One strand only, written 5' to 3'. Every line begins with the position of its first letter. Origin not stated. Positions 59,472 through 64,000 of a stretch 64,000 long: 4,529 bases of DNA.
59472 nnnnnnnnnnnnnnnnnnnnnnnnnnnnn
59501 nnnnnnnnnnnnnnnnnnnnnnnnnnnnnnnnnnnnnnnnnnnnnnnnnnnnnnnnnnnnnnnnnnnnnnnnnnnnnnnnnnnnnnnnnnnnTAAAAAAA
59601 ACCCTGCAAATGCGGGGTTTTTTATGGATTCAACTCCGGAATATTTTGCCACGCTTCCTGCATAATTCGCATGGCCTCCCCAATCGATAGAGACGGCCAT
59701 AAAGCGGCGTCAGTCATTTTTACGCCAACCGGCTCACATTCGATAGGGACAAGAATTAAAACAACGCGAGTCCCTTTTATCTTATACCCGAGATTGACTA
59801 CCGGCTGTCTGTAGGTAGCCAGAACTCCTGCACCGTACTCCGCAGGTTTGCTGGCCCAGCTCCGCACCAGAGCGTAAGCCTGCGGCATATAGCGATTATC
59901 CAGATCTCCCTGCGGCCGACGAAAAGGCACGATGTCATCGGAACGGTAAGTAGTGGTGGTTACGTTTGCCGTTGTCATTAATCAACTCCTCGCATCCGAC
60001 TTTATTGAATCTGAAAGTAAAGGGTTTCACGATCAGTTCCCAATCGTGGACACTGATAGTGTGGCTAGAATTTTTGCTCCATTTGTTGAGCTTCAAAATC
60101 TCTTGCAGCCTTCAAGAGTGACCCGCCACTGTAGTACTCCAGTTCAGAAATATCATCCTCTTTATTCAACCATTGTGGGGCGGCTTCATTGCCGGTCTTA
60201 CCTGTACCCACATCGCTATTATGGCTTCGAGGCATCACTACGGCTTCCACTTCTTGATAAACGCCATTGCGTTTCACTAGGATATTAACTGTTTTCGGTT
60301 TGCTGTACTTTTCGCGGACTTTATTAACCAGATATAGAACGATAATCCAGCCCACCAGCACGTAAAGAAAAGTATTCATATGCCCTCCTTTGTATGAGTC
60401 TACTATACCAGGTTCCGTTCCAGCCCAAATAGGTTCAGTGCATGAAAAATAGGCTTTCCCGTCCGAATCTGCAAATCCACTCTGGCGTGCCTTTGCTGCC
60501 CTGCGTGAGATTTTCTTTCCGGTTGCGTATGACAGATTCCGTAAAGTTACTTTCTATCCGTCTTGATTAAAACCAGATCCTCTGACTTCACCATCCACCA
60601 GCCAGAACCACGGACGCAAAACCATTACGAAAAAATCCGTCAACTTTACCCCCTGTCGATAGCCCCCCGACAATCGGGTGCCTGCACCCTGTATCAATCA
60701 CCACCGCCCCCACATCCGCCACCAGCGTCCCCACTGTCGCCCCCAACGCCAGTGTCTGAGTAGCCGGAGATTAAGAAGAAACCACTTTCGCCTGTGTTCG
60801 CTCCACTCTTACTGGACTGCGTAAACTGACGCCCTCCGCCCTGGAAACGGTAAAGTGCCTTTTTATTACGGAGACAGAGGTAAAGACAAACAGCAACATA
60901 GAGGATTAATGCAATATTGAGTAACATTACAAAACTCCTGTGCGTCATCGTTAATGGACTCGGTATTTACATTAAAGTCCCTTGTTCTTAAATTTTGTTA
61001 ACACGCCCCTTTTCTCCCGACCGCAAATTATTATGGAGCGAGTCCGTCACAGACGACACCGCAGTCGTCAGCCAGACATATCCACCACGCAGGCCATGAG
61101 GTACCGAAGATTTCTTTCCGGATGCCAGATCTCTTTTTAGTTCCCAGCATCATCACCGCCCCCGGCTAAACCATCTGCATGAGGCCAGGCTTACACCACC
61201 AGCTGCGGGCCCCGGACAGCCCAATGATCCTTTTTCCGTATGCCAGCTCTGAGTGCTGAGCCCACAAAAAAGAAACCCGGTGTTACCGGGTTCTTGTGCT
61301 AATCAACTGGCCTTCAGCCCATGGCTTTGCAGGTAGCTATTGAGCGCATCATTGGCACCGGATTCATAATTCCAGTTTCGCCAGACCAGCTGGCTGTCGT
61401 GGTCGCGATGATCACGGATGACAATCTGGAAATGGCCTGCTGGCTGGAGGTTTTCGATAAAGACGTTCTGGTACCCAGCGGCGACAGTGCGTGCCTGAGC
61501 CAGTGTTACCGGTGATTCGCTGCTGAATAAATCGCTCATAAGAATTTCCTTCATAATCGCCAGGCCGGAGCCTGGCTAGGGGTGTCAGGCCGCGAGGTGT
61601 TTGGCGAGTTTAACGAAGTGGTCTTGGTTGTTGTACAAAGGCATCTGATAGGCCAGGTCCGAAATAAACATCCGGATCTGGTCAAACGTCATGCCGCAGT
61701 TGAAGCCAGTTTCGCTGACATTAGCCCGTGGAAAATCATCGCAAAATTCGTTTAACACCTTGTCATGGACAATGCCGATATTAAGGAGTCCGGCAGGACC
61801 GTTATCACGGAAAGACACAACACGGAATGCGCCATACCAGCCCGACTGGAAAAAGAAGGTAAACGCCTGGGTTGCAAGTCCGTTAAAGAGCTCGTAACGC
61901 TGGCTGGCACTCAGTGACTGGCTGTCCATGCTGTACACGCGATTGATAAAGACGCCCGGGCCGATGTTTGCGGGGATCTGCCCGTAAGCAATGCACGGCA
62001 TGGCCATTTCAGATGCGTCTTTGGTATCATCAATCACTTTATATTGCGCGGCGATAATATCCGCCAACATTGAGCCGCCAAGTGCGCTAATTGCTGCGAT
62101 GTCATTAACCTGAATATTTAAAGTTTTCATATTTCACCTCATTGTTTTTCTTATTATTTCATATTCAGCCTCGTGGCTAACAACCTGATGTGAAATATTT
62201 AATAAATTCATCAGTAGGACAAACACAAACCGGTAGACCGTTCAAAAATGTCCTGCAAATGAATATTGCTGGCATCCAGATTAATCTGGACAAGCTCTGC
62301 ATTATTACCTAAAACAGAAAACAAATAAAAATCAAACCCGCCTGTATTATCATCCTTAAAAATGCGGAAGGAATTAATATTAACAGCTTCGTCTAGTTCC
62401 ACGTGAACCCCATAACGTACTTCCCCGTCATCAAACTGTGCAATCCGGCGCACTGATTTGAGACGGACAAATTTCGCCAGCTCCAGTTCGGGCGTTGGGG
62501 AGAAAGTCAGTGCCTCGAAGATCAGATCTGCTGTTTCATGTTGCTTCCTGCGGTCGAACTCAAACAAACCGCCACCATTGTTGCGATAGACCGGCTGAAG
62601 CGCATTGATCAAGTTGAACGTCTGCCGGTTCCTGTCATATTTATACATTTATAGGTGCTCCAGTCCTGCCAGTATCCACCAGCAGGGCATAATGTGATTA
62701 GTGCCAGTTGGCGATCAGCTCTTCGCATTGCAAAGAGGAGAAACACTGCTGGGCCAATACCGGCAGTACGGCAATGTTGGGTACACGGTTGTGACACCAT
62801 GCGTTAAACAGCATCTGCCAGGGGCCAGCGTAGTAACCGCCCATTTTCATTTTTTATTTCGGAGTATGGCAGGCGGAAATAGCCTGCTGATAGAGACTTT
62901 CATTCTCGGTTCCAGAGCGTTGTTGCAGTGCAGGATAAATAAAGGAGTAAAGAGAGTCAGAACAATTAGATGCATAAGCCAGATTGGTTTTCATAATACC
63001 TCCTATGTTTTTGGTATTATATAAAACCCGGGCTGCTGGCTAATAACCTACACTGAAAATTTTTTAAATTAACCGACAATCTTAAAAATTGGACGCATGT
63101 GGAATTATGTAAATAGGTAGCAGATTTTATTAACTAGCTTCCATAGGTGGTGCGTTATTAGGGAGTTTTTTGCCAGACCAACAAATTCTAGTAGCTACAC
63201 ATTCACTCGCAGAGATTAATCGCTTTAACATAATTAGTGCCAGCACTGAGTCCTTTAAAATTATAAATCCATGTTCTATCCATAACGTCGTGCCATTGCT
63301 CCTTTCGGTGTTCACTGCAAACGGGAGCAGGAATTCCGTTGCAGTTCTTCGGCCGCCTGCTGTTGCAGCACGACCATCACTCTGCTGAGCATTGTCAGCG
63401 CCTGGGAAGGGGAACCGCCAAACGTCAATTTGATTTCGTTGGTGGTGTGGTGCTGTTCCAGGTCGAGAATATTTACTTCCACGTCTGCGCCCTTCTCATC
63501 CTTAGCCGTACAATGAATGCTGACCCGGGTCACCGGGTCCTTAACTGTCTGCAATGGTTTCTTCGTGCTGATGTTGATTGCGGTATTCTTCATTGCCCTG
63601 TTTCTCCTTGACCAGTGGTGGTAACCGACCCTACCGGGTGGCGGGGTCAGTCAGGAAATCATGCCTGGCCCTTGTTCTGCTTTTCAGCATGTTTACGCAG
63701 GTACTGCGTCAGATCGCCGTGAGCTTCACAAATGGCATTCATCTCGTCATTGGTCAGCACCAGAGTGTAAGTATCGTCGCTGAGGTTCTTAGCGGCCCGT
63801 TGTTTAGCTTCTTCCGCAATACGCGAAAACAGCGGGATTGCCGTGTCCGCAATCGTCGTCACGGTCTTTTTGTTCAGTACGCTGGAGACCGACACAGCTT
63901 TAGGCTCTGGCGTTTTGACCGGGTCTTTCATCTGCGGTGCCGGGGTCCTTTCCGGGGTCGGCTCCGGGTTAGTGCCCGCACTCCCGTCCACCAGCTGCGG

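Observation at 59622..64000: Convergent block of nine or more small uncharacterised genes next to the transfer operon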

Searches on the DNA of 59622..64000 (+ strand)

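Call 3: search_dna_similar(query=window:59622-64000:+, collection=plasmids, mode=near, max_rows=25)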
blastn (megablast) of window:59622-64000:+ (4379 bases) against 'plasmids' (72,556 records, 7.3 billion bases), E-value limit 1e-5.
Records with a match: 273; places in all: 277; records where one place covers at least 80% of the query: 271.
Best place of each record, by identity: >=99% 215; 95-99% 2; 80-90% 56.
By first word of the organism name: Escherichia 121; Salmonella 78; Citrobacter 26; Klebsiella 25; Enterobacter 12; Leclercia 4; Shigella 2; Morganella 2; Pantoea 2; Enterobacteriaceae 1.
By predicted mobility (MOB-suite, as given by PLSDB): conjugative 269; non-mobilizable 4.
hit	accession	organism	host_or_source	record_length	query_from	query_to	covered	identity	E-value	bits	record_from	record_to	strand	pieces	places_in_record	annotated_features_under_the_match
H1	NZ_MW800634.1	Escherichia coli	-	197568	1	4379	100%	100.0%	0e+0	8087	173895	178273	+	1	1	hypothetical protein (x6) | DNA-binding protein | DUF905 family protein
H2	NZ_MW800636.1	Escherichia coli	-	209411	1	4379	100%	100.0%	0e+0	8087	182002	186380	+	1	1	hypothetical protein (x6) | DNA-binding protein | DUF905 family protein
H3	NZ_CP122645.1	Escherichia coli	Sus scrofa,feces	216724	1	4379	100%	100.0%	0e+0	8087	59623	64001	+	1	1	hypothetical protein (x8) | DNA-binding protein | DUF905 family protein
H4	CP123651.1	Salmonella enterica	Pork Chop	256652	1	4379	100%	100.0%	0e+0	8087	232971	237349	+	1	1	hypothetical protein (x7) | DNA-binding protein | DUF905 family protein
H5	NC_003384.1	Salmonella enterica subsp. enterica serovar Typhi str. CT18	-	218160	1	4379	100%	100.0%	0e+0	8076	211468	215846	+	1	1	hypothetical protein (x7) | DNA-binding protein | DUF905 family protein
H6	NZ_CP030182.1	Salmonella enterica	-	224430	1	4379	100%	99.9%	0e+0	8070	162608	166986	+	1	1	hypothetical protein (x7) | DNA-binding protein | DUF905 family protein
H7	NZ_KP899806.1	Salmonella enterica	environmental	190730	1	4379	100%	99.9%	0e+0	8070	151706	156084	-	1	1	hypothetical protein (x8) | DNA-binding protein | DUF905 family protein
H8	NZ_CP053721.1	Escherichia coli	pig,cell culture,slaughterhouse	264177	1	4379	100%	99.9%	0e+0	8070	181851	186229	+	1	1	hypothetical protein (x7) | DNA-binding protein | DUF905 family protein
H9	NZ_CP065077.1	Salmonella enterica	Homo sapiens,cell culture,stool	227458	1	4379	100%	99.9%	0e+0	8070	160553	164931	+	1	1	hypothetical protein (x7) | DNA-binding protein | DUF905 family protein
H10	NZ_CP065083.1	Salmonella enterica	Homo sapiens,cell culture,stool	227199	1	4379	100%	99.9%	0e+0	8070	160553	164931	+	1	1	hypothetical protein (x7) | DNA-binding protein | DUF905 family protein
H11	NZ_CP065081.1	Salmonella enterica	Homo sapiens,cell culture,stool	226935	1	4379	100%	99.9%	0e+0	8070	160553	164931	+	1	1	hypothetical protein (x7) | DNA-binding protein | DUF905 family protein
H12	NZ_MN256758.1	Escherichia coli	-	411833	1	4379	100%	99.9%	0e+0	8065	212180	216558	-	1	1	hypothetical protein (x7) | DNA-binding protein | DUF905 family protein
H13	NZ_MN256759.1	Escherichia coli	-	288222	1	4379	100%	99.9%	0e+0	8065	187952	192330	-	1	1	hypothetical protein (x7) | DNA-binding protein | DUF905 family protein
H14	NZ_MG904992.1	Escherichia coli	pig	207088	1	4379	100%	99.9%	0e+0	8065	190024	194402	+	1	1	hypothetical protein (x7) | DNA-binding protein | DUF905 family protein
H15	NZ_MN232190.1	Escherichia coli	-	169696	1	4379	100%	99.9%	0e+0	8065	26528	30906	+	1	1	hypothetical protein (x8) | DNA-binding protein | DUF905 family protein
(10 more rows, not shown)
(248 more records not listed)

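Call 4: get_annotated_region(hit=H3, flank=12000)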
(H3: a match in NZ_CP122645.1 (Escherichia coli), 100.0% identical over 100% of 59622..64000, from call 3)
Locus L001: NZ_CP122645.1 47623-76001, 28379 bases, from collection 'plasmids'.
description: Escherichia coli strain ETEC4079 plasmid unnamed2, complete sequence
organism: Escherichia coli (NCBI taxid 562)
taxonomy: Bacteria; Pseudomonadota; Gammaproteobacteria; Enterobacterales; Enterobacteriaceae; Escherichia; Escherichia coli
host: -; source: Sus scrofa,feces; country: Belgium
typing (MOB-suite, as given by PLSDB): conjugative; replicon IncFIA; relaxase MOBH; mating-pair formation MPF_F
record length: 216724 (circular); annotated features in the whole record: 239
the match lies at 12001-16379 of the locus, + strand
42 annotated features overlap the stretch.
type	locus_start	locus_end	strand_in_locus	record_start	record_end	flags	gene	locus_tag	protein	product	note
CDS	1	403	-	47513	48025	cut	-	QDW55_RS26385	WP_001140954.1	hypothetical protein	-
CDS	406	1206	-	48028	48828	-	-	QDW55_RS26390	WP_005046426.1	hypothetical protein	-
CDS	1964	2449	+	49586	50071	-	mobI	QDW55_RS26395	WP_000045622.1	conjugative transfer protein MobI(A/C)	-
CDS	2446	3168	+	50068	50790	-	-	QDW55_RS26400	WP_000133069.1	hypothetical protein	-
CDS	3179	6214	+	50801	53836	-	mobH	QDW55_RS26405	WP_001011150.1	MobH family relaxase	-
CDS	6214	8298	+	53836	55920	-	traD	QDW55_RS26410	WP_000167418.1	conjugative transfer system coupling protein TraD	GO:0015074 - DNA integration [Evidence IEA]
CDS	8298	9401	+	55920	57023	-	-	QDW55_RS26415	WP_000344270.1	hypothetical protein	-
CDS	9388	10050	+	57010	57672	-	-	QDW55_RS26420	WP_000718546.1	DUF4400 domain-containing protein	-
CDS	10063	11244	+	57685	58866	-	-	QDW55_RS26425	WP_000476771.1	S49 family peptidase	GO:0006508 - proteolysis [Evidence IEA]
CDS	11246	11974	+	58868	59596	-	-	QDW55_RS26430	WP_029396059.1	nuclease-related domain-containing protein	-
CDS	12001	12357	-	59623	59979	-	-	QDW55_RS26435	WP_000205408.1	hypothetical protein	-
CDS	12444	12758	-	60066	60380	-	-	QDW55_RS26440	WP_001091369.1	hypothetical protein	-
CDS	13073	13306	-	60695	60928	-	-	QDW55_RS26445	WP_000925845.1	hypothetical protein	-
CDS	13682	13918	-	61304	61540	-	-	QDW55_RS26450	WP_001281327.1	DUF905 family protein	-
CDS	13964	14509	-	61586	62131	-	-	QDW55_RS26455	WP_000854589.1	hypothetical protein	-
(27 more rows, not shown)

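Call 5: get_annotated_region(hit=H5, flank=8000)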
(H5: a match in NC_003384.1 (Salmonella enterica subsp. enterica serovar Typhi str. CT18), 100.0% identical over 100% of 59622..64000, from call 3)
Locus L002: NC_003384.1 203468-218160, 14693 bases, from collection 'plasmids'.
description: Salmonella enterica subsp. enterica serovar Typhi str. CT18 plasmid pHCM1, complete sequence
organism: Salmonella enterica subsp. enterica serovar Typhi str. CT18 (NCBI taxid 220341)
taxonomy: Bacteria; Pseudomonadota; Gammaproteobacteria; Enterobacterales; Enterobacteriaceae; Salmonella; Salmonella enterica; Salmonella enterica subsp. enterica serovar Typhi str. CT18
host: -; source: -; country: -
typing (MOB-suite, as given by PLSDB): conjugative; replicon IncFIA,IncQ1; relaxase MOBH; mating-pair formation MPF_F
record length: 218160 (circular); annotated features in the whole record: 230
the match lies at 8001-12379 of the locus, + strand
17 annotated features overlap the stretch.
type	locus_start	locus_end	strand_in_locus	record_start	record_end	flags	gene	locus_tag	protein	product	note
CDS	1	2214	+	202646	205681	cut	mobH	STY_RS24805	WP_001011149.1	MobH family relaxase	-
CDS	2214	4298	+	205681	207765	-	traD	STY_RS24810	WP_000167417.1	conjugative transfer system coupling protein TraD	GO:0015074 - DNA integration [Evidence IEA]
CDS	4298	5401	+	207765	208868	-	-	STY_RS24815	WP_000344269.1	hypothetical protein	-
CDS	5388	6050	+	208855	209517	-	-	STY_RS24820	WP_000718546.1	DUF4400 domain-containing protein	-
CDS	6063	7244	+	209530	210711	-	-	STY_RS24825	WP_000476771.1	S49 family peptidase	GO:0006508 - proteolysis [Evidence IEA]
CDS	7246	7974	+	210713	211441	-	-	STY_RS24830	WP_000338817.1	nuclease-related domain-containing protein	-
CDS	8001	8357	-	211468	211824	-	-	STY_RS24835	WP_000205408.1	hypothetical protein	-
CDS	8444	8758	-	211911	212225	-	-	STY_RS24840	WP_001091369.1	hypothetical protein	-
CDS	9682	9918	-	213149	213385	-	-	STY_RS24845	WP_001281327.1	DUF905 family protein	-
CDS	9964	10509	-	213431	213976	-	-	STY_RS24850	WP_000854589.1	hypothetical protein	-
CDS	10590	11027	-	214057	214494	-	-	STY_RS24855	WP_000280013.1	hypothetical protein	-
CDS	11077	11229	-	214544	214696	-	-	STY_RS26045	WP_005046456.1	hypothetical protein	-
CDS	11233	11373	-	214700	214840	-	-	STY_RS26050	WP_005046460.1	hypothetical protein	-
CDS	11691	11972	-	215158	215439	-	-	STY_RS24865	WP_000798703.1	hypothetical protein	-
CDS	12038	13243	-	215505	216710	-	-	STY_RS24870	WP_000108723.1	DNA-binding protein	-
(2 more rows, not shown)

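Call 19: search_dna_similar(query=window:59622-64000:+, collection=plasmids, mode=near, rows=spread, max_rows=30)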
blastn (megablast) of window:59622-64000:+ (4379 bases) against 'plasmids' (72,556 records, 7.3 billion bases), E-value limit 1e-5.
Records with a match: 273; places in all: 277; records where one place covers at least 80% of the query: 271.
Best place of each record, by identity: >=99% 215; 95-99% 2; 80-90% 56.
By first word of the organism name: Escherichia 121; Salmonella 78; Citrobacter 26; Klebsiella 25; Enterobacter 12; Leclercia 4; Shigella 2; Morganella 2; Pantoea 2; Enterobacteriaceae 1.
By predicted mobility (MOB-suite, as given by PLSDB): conjugative 269; non-mobilizable 4.
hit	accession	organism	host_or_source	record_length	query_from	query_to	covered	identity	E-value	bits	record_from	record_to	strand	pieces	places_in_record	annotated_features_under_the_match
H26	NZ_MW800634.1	Escherichia coli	-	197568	1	4379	100%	100.0%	0e+0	8087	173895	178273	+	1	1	hypothetical protein (x6) | DNA-binding protein | DUF905 family protein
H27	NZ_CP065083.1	Salmonella enterica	Homo sapiens,cell culture,stool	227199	1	4379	100%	99.9%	0e+0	8070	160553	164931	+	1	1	hypothetical protein (x7) | DNA-binding protein | DUF905 family protein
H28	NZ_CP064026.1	Escherichia coli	Pig,rectal swab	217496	1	4379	100%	99.9%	0e+0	8059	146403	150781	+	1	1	hypothetical protein (x7) | DNA-binding protein | DUF905 family protein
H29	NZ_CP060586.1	Salmonella enterica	Homo sapiens,stool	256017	1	4379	100%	99.9%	0e+0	8056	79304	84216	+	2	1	hypothetical protein (x7) | DNA-binding protein | DUF905 family protein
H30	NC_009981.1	Salmonella enterica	-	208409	1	4379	100%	99.9%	0e+0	8054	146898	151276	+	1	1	hypothetical protein (x8) | DNA-binding protein | DUF905 family protein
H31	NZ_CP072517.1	Klebsiella quasipneumoniae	swine,genomic assembly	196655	1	4379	100%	99.9%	0e+0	8054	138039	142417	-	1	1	hypothetical protein (x7) | DNA-binding protein | DUF905 family protein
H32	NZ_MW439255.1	Escherichia coli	-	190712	1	4379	100%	99.9%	0e+0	8054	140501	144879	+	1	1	hypothetical protein (x7) | DNA-binding protein | DUF905 family protein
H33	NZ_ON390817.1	Klebsiella pneumoniae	-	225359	1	4379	100%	99.9%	0e+0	8054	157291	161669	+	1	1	hypothetical protein (x8) | DNA-binding protein | DUF905 family protein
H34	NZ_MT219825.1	Escherichia coli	-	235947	1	4379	100%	99.9%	0e+0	8054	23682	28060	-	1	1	hypothetical protein (x8) | DNA-binding protein | DUF905 family protein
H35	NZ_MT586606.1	Escherichia coli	-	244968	1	4379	100%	99.9%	0e+0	8054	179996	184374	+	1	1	hypothetical protein (x7) | DNA-binding protein | DUF905 family protein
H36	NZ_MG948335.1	Escherichia coli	dog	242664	1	4379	100%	99.9%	0e+0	8054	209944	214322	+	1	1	hypothetical protein (x7) | DNA-binding protein | DUF905 family protein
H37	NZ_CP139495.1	Klebsiella pneumoniae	human,human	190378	1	4379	100%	99.9%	0e+0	8054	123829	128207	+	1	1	hypothetical protein (x7) | DNA-binding protein | DUF905 family protein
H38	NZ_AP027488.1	Escherichia coli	-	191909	1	4379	100%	99.9%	0e+0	8054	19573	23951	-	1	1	hypothetical protein (x8) | DNA-binding protein | DUF905 family protein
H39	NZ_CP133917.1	Escherichia coli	Homo sapiens,blood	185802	1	4379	100%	99.9%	0e+0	8054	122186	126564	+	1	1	hypothetical protein (x7) | DNA-binding protein | DUF905 family protein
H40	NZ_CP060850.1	Salmonella enterica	Homo sapiens,feces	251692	1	4379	100%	99.8%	0e+0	8051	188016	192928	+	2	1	hypothetical protein (x7) | DNA-binding protein | DUF905 family protein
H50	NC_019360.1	Citrobacter freundii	-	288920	1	4379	95%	85.3%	0e+0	4294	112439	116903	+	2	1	hypothetical protein (x7) | DNA-binding protein | DUF905 family protein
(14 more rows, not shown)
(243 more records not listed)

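Call 20: get_annotated_region(hit=H50, flank=12000)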
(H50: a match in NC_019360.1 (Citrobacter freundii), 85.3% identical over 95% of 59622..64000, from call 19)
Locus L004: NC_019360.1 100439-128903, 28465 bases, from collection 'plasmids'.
description: Citrobacter freundii plasmid pNDM-CIT, complete sequence
organism: Citrobacter freundii (NCBI taxid 546)
taxonomy: Bacteria; Pseudomonadota; Gammaproteobacteria; Enterobacterales; Enterobacteriaceae; Citrobacter; Citrobacter freundii
host: -; source: -; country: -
typing (MOB-suite, as given by PLSDB): conjugative; replicon IncHI1A,rep_cluster_1254; relaxase MOBH; mating-pair formation MPF_F
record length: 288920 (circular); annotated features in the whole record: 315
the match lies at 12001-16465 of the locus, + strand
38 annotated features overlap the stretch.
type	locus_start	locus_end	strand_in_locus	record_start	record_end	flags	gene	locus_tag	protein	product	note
CDS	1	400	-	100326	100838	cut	-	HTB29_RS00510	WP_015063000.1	hypothetical protein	-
CDS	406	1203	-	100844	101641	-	-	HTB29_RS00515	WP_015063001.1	hypothetical protein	-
CDS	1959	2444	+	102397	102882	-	mobI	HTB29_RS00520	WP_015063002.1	conjugative transfer protein MobI(A/C)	-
CDS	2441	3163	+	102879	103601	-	-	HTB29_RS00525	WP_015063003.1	hypothetical protein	-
CDS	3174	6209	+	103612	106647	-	mobH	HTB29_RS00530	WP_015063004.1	MobH family relaxase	-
CDS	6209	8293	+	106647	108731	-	traD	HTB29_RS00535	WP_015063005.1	conjugative transfer system coupling protein TraD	GO:0015074 - DNA integration [Evidence IEA]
CDS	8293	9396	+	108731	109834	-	-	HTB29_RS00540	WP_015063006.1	hypothetical protein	-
CDS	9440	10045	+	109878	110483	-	-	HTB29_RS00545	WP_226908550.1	DUF4400 domain-containing protein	-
CDS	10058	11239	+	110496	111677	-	-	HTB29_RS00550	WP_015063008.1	S49 family peptidase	GO:0006508 - proteolysis [Evidence IEA]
CDS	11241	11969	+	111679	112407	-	-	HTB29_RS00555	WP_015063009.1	nuclease-related domain-containing protein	-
CDS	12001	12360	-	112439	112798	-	-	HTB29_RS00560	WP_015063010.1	hypothetical protein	-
CDS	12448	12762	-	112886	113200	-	-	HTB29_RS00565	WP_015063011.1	hypothetical protein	-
CDS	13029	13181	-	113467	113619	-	-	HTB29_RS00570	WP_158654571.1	hypothetical protein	-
CDS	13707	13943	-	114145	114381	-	-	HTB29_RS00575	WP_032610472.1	DUF905 family protein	-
CDS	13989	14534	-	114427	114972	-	-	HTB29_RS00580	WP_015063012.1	hypothetical protein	-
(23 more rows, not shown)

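Call 33: search_rna_families(source=L001, start=11000, end=28379, threshold=evalue, max_evalue=1)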
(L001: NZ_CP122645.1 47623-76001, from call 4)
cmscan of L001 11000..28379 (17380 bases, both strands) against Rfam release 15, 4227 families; matches with E-value up to 1: 5.
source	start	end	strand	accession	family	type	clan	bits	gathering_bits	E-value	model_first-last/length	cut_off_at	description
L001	18254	18415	-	RF01794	sok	Gene; antitoxin;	-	89.1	59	3.8e-19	1-157/157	no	sok antitoxin (CssrC)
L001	11917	12004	+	RF00512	Leu_leader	Cis-reg; leader;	-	26.3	50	0.086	1-148/148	no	Leucine operon leader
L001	11977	12051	-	RF00195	RsmY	Gene; sRNA;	CL00106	24.7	57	0.017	1-121/121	no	RsmY RNA family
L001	17607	17763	-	RF01261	snR82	Gene; snRNA; snoRNA; HACA-box;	CL00040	23.2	60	0.15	1-270/270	no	Small nucleolar RNA snR82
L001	11973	12027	-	RF00512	Leu_leader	Cis-reg; leader;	-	23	50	0.61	1-148/148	no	Leucine operon leader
